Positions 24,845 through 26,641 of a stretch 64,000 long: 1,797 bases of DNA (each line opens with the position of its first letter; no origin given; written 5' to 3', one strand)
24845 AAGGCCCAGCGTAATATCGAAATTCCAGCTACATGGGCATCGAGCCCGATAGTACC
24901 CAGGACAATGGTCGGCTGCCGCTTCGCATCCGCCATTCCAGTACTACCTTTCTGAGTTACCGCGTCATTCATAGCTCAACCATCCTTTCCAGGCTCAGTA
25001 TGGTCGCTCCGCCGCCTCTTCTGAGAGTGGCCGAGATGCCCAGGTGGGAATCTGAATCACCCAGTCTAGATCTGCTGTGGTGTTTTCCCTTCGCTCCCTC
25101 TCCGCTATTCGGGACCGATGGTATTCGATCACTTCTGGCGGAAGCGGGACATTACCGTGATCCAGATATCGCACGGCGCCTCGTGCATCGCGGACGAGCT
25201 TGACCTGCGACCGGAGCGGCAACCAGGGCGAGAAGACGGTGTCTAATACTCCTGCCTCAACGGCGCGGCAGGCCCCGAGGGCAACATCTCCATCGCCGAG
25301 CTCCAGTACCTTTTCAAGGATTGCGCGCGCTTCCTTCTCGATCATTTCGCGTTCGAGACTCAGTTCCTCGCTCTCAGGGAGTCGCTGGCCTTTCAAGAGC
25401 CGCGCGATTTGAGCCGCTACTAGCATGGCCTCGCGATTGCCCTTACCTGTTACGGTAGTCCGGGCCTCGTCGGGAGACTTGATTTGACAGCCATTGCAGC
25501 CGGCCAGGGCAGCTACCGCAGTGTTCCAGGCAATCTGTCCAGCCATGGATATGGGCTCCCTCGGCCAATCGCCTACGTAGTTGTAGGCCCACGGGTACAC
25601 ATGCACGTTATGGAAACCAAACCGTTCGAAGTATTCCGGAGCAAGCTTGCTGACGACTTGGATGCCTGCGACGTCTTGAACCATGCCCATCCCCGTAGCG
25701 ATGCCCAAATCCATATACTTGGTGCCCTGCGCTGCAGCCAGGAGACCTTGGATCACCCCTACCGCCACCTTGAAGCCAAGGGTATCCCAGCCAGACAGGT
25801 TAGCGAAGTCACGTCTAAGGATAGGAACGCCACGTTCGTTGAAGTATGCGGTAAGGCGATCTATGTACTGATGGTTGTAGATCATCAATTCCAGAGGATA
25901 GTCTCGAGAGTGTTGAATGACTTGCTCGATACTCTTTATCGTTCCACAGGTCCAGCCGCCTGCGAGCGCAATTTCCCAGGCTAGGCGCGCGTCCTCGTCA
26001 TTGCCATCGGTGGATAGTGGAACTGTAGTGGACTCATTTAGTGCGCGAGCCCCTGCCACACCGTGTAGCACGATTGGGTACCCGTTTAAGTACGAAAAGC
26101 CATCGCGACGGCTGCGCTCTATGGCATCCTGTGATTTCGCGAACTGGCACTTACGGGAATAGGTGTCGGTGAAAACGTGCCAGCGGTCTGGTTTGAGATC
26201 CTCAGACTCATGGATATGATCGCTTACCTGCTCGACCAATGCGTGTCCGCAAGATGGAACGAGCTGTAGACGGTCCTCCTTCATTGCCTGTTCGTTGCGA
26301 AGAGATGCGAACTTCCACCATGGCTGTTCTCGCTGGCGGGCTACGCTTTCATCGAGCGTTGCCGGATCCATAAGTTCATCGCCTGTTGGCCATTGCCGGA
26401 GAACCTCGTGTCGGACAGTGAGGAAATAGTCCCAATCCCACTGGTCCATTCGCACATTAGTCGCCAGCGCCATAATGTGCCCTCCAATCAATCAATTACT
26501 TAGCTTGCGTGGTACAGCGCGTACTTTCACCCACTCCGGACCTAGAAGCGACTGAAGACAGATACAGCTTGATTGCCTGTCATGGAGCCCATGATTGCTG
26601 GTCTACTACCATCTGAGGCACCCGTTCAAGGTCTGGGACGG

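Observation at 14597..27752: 13-kb co-directional operon joining a B12 mutase to a TTT transporter, thiolase/crotonase/CoA-transferase genes and a cobalamin adenosyltransferase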

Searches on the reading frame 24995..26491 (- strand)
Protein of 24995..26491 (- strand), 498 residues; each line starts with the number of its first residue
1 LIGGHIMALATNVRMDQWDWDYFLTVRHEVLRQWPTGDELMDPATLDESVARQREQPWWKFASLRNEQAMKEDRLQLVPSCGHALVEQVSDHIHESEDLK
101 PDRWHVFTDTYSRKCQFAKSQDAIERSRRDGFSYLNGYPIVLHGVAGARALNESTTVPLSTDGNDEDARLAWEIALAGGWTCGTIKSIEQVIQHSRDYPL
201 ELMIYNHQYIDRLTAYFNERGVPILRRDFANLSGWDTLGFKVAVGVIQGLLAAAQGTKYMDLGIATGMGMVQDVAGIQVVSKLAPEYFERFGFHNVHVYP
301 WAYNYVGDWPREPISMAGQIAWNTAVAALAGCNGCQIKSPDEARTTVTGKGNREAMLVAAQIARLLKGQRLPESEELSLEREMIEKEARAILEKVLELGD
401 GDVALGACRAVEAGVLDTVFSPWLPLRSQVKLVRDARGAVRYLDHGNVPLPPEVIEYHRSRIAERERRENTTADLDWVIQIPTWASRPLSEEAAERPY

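Call 3: search_protein_families(library=pfam, proteins=[window:24995-26491:-])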
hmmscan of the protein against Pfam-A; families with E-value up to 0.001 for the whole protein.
window:24995-26491:- (498 aa): 1 family
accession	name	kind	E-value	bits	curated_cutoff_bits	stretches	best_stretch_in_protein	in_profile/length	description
PF06368.17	Met_asp_mut_E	-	1.8e-93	313.9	26.6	1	67-479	12-426/441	Methylaspartate mutase E chain (MutE)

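Call 4: search_protein_families(library=ncbifam, proteins=[window:24995-26491:-])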
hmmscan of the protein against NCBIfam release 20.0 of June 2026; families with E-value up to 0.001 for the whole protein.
window:24995-26491:- (498 aa): 1 family
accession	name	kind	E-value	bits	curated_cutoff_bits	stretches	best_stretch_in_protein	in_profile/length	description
TIGR01503.1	MthylAspMut_E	equivalog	2e-89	300.3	390.1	1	15-479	3-465/480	methylaspartate mutase subunit E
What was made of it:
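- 24995..26491 (-): GlmE* : catalytic (epsilon) subunit of an AdoCbl carbon-skeleton mutase from a divergent clade; the gene-caller start is at 26473. PF06368 at 314 bits, but TIGR01503 at 300 bits is below its 390 cut-off (calls 3, 4).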

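Call 10: find_homologous_proteins(query=window:24995-26491:-)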
Query window:24995-26491:- (498 aa): 206 proteins with E <= 0.001 among 8000 candidates; the best 120 are listed.
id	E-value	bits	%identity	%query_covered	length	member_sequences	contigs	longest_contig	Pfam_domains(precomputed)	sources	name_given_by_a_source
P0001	0.0e+0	1140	100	99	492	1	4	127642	PF06368.18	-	-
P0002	1.5e-242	824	72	99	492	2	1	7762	PF06368.18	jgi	jgi:methylaspartate mutase epsilon subunit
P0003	3.0e-241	819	71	99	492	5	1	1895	PF06368.18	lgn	-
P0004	9.4e-240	814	71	99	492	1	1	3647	PF06368.18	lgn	-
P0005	2.8e-214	730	63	99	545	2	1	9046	PF06368.18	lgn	-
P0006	5.3e-213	726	62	99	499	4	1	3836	PF06368.18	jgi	jgi:methylaspartate mutase epsilon subunit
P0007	1.2e-211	722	64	97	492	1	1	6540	PF06368.18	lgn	-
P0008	3.2e-211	720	63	99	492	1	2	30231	PF06368.18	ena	-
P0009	4.4e-211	720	62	99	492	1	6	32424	PF06368.18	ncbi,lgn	-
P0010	8.6e-211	719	61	99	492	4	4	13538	PF06368.18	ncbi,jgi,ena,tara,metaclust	tara:strand:+ start:163 stop:1641 length:1479 start_codon:yes stop_codon:yes gene_type:complete|meta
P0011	3.1e-210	717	63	98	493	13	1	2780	PF06368.18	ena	-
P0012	7.7e-210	716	61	99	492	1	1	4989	PF06368.18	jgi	jgi:methylaspartate mutase epsilon subunit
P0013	8.3e-210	716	61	99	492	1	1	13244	PF06368.18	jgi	jgi:methylaspartate mutase epsilon subunit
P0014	1.0e-209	715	61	98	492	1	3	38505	PF06368.18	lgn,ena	-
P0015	2.3e-208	711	63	97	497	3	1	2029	PF06368.18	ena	-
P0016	8.9e-208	709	61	99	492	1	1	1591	PF06368.18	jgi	jgi:methylaspartate mutase epsilon subunit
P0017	3.0e-207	707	62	98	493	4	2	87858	PF06368.18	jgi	jgi:methylaspartate mutase epsilon subunit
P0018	1.3e-206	705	61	99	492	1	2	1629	PF06368.18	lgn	-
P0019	1.8e-206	705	62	100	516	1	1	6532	PF06368.18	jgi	-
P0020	2.2e-206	704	62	99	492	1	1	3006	PF06368.18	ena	-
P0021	3.4e-206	704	62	97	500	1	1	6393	PF06368.18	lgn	-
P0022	6.1e-206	703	61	98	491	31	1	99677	PF06368.18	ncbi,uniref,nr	ncbi:MAG: hypothetical protein E7813_18575 [Bradyrhizobium sp.]|uniref:hypothetical protein n=1 Tax=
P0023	7.5e-206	703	62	99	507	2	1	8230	PF06368.18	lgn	-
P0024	1.0e-205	702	60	99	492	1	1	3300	PF06368.18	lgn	-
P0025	1.3e-205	702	61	99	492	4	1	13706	PF06368.18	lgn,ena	-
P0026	1.5e-205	702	61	99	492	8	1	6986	PF06368.18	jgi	jgi:methylaspartate mutase epsilon subunit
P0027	2.0e-205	701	60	99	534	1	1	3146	PF06368.18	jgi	jgi:methylaspartate mutase epsilon subunit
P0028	4.5e-205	700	60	99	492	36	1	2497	PF06368.18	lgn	-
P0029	4.6e-205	700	62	98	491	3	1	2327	PF06368.18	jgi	jgi:methylaspartate mutase epsilon subunit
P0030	4.9e-205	700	60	99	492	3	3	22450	PF06368.18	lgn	-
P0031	7.1e-205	699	61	97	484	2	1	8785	PF06368.18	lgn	-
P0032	1.1e-204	699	61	97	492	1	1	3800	PF06368.18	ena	-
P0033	1.7e-203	695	61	99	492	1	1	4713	PF06368.18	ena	-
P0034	2.9e-203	694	60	99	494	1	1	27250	PF06368.18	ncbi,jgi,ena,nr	ncbi:MAG TPA: hypothetical protein VFB54_11510 [Burkholderiales bacterium]|nr:hypothetical protein [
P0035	4.1e-203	694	61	99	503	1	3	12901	PF06368.18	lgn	-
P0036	1.2e-202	692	59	99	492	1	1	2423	PF06368.18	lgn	-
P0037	2.9e-202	691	61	98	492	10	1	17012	PF06368.18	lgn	-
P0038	3.1e-202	691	59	99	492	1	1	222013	PF06368.18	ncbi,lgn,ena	-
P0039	3.8e-202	690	59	99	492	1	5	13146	PF06368.18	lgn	-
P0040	4.5e-202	690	60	99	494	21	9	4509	PF06368.18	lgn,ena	-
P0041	7.5e-202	689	58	99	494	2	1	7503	PF06368.18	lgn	-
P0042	1.4e-201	689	59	98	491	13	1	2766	PF06368.18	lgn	-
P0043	1.6e-201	688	60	97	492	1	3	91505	PF06368.18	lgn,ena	-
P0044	2.7e-201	688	60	99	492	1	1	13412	PF06368.18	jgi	-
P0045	2.9e-201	687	60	99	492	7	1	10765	PF06368.18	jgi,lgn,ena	-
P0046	4.8e-201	687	60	99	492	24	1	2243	PF06368.18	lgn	-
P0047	6.6e-201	686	60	99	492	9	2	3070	PF06368.18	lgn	-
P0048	8.9e-201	686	59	99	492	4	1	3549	PF06368.18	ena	-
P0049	9.5e-201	686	59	98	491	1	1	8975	PF06368.18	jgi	jgi:methylaspartate mutase epsilon subunit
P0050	1.4e-200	685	60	99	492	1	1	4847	PF06368.18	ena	-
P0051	1.8e-200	685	60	98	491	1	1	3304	PF06368.18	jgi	-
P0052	3.6e-200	684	60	99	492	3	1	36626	PF06368.18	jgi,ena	-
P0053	3.7e-200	684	60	98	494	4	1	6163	PF06368.18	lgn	-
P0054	4.8e-200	683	59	99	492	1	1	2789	PF06368.18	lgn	-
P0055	5.0e-200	683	60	99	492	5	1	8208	PF06368.18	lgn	-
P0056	6.2e-200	683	59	98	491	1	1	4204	PF06368.18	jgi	jgi:methylaspartate mutase epsilon subunit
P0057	1.0e-199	682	60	99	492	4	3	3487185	PF06368.18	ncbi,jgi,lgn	ncbi:MAG TPA: hypothetical protein VGG22_11910 [Candidatus Baltobacteraceae bacterium]|jgi:methylasp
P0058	1.6e-199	682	60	99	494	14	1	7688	PF06368.18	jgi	jgi:methylaspartate mutase epsilon subunit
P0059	2.0e-199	681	60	98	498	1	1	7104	PF06368.18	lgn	-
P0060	8.9e-199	679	59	99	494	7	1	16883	PF06368.18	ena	-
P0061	1.3e-198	679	60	99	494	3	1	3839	PF06368.18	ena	-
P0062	1.9e-198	678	59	99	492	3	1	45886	PF06368.18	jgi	-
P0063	5.0e-198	677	59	99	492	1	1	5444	PF06368.18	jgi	jgi:methylaspartate mutase epsilon subunit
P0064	8.2e-198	676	59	99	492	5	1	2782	PF06368.18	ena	-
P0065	9.6e-198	676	57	99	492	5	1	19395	PF06368.18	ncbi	-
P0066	1.4e-197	675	59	99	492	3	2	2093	PF06368.18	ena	-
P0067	1.7e-197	675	59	98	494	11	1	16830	PF06368.18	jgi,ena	-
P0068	2.0e-197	675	60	97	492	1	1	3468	PF06368.18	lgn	-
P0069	3.3e-197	674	58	99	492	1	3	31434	PF06368.18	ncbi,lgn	ncbi:MAG: hypothetical protein AB7U38_01940 [Hyphomicrobiales bacterium]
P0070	7.7e-197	673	59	99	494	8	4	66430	PF06368.18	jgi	jgi:methylaspartate mutase epsilon subunit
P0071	7.9e-197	673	58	99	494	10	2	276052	PF06368.18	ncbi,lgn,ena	ncbi:MAG: hypothetical protein WA900_07480 [Casimicrobiaceae bacterium]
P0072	1.4e-196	672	59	99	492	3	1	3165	PF06368.18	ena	-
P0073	3.6e-196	671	60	95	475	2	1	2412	PF06368.18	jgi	jgi:methylaspartate mutase epsilon subunit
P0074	1.9e-194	665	58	99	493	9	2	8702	PF06368.18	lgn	-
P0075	2.3e-194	665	58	99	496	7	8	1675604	PF06368.18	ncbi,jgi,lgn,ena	jgi:methylaspartate mutase epsilon subunit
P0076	4.8e-189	647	58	96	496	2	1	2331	PF06368.18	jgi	jgi:methylaspartate mutase epsilon subunit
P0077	4.1e-185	634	57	97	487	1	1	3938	PF06368.18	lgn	-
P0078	5.2e-183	627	58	98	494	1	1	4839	PF06368.18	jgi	jgi:methylaspartate mutase epsilon subunit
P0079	5.3e-183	627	56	97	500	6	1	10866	PF06368.18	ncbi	-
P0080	2.2e-181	622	57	95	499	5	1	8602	PF06368.18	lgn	-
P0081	7.8e-179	614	53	98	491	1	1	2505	PF06368.18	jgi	jgi:methylaspartate mutase epsilon subunit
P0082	2.2e-176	605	55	96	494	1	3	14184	PF06368.18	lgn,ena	-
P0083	3.2e-174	598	53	98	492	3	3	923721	PF06368.18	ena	-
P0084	6.6e-163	561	51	97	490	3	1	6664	PF06368.18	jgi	-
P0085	8.1e-155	534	100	46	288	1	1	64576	PF06368.18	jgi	-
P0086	1.7e-151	523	51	98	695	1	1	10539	PF06368.18,PF02310.25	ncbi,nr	ncbi:MAG: methylaspartate mutase subunit S [Chloroflexota bacterium]|nr:MAG: methylaspartate mutase 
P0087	2.5e-146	506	61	72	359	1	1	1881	PF06368.18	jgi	-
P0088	1.6e-139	484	58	72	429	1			PF06368.18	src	-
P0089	1.4e-137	477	60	69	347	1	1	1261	PF06368.18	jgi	jgi:methylaspartate mutase epsilon subunit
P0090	9.6e-125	435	58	64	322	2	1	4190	PF06368.18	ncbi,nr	ncbi:MAG TPA: hypothetical protein VFS06_14315, partial [Casimicrobiaceae bacterium]|nr:hypothetical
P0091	3.8e-121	423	56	68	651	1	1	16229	PF01609.28,PF13751.13,PF06368.18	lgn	-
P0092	1.8e-120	421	60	59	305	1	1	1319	PF06368.18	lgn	-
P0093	3.0e-120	420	45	96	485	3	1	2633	PF06368.18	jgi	jgi:methylaspartate mutase epsilon subunit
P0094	9.5e-118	412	44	95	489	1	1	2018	PF06368.18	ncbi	-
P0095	1.0e-117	412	43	96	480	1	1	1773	PF06368.18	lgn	-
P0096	1.5e-117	411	44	93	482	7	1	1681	PF06368.18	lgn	-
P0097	3.2e-117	410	43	95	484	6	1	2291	PF06368.18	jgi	-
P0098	8.8e-117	409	62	57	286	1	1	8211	PF06368.18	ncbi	ncbi:MAG: hypothetical protein AB7K67_16735, partial [Hyphomicrobiaceae bacterium]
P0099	2.9e-116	407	44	96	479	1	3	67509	PF06368.18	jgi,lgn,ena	-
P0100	9.9e-116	405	59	58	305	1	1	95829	PF06368.18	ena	-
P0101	1.0e-113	399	42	97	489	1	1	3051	PF06368.18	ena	-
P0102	9.9e-112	392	60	55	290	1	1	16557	PF06368.18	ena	-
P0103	3.8e-108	380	42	96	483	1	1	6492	PF06368.18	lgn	-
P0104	6.0e-107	376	42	95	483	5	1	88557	PF06368.18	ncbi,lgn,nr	ncbi:MAG: hypothetical protein LT106_12510 [Burkholderiaceae bacterium]|nr:hypothetical protein [Bur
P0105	9.7e-107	376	59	55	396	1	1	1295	PF06368.18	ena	-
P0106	1.7e-92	329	37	93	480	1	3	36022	PF06368.18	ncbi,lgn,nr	ncbi:MAG: hypothetical protein HY525_14630 [Betaproteobacteria bacterium]|nr:hypothetical protein [B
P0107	1.6e-90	322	38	97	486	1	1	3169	PF06368.18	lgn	-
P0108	9.6e-90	320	38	93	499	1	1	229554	PF06368.18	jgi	jgi:methylaspartate mutase epsilon subunit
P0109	8.0e-81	290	37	92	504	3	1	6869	PF06368.18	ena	-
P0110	1.3e-79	286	36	97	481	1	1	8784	PF06368.18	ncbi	ncbi:MAG: methylaspartate mutase subunit E [bacterium]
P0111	1.7e-79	286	37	94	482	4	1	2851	PF06368.18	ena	-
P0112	9.4e-77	277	37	94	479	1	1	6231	PF06368.18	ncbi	-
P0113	6.2e-75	271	35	93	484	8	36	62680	PF06368.18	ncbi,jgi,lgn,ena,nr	ncbi:MAG: methylaspartate mutase subunit E [Eubacteriales bacterium]|jgi:methylaspartate mutase epsi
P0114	7.3e-74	267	36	92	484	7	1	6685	PF06368.18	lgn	-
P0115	1.7e-73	266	35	94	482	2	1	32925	PF06368.18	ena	-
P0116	3.1e-73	265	35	92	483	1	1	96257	PF06368.18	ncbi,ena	-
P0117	3.8e-71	258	37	94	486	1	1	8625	PF06368.18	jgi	jgi:methylaspartate mutase epsilon subunit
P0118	6.2e-71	258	36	93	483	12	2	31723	PF06368.18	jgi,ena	-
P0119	8.5e-71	257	37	95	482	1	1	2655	PF06368.18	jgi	jgi:methylaspartate mutase epsilon subunit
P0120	1.9e-70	256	37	94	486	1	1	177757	PF06368.18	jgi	jgi:methylaspartate mutase epsilon subunit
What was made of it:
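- On Glutamate mutase (EC 5.4.99.1): NCBI records name clade members 'hypothetical protein' (call 10).
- Members are named from Bradyrhizobium, Burkholderiales, Casimicrobiaceae, Hyphomicrobiales, Baltobacteraceae and Chloroflexota (call 10). JGI names many clade members this way (call 10). NCBI itself labels clade members 'hypothetical protein' (call 10).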

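Call 11: find_related_loci(query=window:24995-26491:-, collection=genome_contigs, flank=10000)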
Query window:24995-26491:- (498 aa) in genome_contigs; peptide patterns used: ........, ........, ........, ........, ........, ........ (x = any residue, [..] = any of these).
38 stretches matched a pattern; 1 encode a relative of the query (tblastn E <= 1e-3); 1 distinct loci.
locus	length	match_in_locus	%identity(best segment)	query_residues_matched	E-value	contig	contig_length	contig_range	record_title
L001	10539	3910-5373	51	7-495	1e-159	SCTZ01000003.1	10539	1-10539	MAG: Chloroflexota bacterium isolate FW602_bin.16 FW602_bin.16-2262, whole genome shotgun sequence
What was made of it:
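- Tried and rejected: The single-protein scan of GTDB genomes returned just one locus (call 11).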

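Call 13: find_encoding_contigs(protein=P0001, flank=10000, max_places=4)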
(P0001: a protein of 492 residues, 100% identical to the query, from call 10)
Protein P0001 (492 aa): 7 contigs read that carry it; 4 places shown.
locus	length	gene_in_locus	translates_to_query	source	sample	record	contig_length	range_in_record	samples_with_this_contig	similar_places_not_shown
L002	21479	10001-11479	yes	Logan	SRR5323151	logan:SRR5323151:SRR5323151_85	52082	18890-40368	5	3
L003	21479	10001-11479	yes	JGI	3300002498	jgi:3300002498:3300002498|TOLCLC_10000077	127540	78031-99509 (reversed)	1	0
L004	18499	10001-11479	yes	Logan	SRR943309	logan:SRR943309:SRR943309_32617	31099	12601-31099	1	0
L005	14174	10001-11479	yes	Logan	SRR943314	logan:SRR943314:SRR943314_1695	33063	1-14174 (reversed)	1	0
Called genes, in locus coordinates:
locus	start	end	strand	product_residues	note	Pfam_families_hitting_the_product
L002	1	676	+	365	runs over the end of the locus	PF03401:TctC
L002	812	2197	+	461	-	PF03972:MmgE_PrpD_N, PF19305:MmgE_PrpD_C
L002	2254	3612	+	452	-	PF03972:MmgE_PrpD_N, PF19305:MmgE_PrpD_C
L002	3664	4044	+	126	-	PF02627:CMD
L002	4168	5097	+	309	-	PF19799:DUF6282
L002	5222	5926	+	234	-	PF00392:GntR, PF07729:FCD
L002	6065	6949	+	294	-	PF02548:Pantoate_transf (weak), PF13714:PEP_mutase, PF00463:ICL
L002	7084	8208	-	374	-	PF08461:WHD_RNase_R, PF01995:NRD1_2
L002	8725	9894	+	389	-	PF13378:MR_MLE_C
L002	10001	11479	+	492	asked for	PF06368:Met_asp_mut_E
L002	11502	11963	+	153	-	PF02310:B12-binding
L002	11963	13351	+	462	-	PF13941:MutL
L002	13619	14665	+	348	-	PF03401:TctC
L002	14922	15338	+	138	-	PF07331:TctB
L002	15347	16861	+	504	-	PF01970:TctA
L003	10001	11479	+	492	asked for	PF06368:Met_asp_mut_E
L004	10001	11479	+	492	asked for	PF06368:Met_asp_mut_E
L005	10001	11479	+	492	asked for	PF06368:Met_asp_mut_E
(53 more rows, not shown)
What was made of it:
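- Checked: The large gaps are 249, 104 and 199 nt. Gene-caller starts on the same contig differ slightly (call 13).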

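Call 14: find_encoding_contigs(protein=P0022, flank=10000, max_places=2)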
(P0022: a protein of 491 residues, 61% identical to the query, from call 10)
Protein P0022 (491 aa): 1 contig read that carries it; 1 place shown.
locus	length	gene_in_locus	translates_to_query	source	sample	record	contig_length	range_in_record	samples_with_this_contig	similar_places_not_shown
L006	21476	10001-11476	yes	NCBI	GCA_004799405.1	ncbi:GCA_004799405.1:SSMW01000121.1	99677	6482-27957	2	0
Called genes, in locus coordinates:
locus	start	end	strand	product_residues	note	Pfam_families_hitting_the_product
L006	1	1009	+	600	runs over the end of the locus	PF02776:TPP_enzyme_N, PF00205:TPP_enzyme_M, PF02775:TPP_enzyme_C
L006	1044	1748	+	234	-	PF00106:adh_short, PF08659:KR, PF23441:SDR, PF13460:NAD_binding_10 (weak), PF13561:adh_short_C2, PF00107:ADH_zinc_N (weak)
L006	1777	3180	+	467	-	PF00890:FAD_binding_2, PF01266:DAO (faint), PF03486:HI0933_like (faint)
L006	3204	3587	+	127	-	PF02311:AraC_binding (weak), PF07883:Cupin_2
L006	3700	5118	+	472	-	PF01546:Peptidase_M20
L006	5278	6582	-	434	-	PF22807:TrAA12, PF23500:DUF7133 (faint), PF07995:GSDH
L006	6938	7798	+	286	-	PF01842:ACT, PF00551:Formyl_trans_N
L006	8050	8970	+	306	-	PF02254:TrkA_N (weak), PF02737:3HCDH_N (faint), PF02826:2-Hacid_dh_C, PF03446:NAD_binding_2, PF03807:F420_oxidored, PF14833:NAD_binding_11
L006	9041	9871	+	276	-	PF03447:NAD_binding_3, PF01958:Asp_DH_C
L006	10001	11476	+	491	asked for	PF06368:Met_asp_mut_E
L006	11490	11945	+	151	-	PF02310:B12-binding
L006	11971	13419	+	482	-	PF13941:MutL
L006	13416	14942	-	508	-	PF01970:TctA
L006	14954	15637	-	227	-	PF07331:TctB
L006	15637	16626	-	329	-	PF03401:TctC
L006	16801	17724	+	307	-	PF00126:HTH_1, PF03466:LysR_substrate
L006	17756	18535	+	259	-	PF13489:Methyltransf_23, PF01209:Ubie_methyltran (weak), PF13847:Methyltransf_31, PF08241:Methyltransf_11, PF08242:Methyltransf_12, PF13649:Methyltransf_25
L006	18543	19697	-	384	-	PF02771:Acyl-CoA_dh_N, PF02770:Acyl-CoA_dh_M, PF00441:Acyl-CoA_dh_1, PF08028:Acyl-CoA_dh_2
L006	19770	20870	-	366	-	PF02515:CoA_transf_3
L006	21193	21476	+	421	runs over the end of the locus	PF02515:CoA_transf_3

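Call 15: find_encoding_contigs(protein=P0057, flank=10000, max_places=2)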
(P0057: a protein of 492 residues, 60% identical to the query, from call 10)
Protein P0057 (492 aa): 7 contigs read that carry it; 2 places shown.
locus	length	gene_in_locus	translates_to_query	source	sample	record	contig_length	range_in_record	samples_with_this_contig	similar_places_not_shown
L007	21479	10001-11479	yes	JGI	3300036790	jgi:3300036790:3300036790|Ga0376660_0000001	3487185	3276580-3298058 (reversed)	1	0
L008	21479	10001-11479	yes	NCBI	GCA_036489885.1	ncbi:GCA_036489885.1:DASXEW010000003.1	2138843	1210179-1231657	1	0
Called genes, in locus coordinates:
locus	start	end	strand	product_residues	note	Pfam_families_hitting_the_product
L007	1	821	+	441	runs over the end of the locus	PF02347:GDC-P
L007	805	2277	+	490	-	PF02347:GDC-P (faint), PF00266:Aminotran_5, PF21478:GcvP2_C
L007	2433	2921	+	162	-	PF00293:NUDIX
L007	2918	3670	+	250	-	PF02616:SMC_ScpA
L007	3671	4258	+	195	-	PF04079:SMC_ScpB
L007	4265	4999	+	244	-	PF01209:Ubie_methyltran, PF03141:Methyltransf_29 (faint), PF13489:Methyltransf_23, PF07021:MetW (weak), PF13847:Methyltransf_31, PF08241:Methyltransf_11, PF08242:Methyltransf_12, PF13649:Methyltransf_25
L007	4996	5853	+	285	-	PF01261:AP_endonuc_2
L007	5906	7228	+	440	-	PF00174:Oxidored_molyb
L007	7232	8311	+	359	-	PF03069:FmdA_AmdA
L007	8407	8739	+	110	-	-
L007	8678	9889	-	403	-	PF07690:MFS_1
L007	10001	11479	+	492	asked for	PF06368:Met_asp_mut_E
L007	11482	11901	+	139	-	PF02310:B12-binding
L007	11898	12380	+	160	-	PF12802:MarR_2 (weak)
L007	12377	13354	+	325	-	PF13379:NMT1_2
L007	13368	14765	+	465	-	PF00171:Aldedh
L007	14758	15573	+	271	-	PF02679:ComA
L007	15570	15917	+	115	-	PF01127:Sdh_cyt (weak)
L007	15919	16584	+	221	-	PF13085:Fer2_3, PF13187:Fer4_9 (faint), PF13237:Fer4_10 (weak), PF12838:Fer4_7 (weak), PF13183:Fer4_8, PF13534:Fer4_17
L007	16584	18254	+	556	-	PF00890:FAD_binding_2, PF01266:DAO (faint), PF03486:HI0933_like (faint), PF02910:Succ_DH_flav_C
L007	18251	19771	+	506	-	PF00501:AMP-binding, PF13193:AMP-binding_C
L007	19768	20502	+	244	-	PF00378:ECH_1, PF16113:ECH_2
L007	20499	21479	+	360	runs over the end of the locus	PF13378:MR_MLE_C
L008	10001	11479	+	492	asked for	PF06368:Met_asp_mut_E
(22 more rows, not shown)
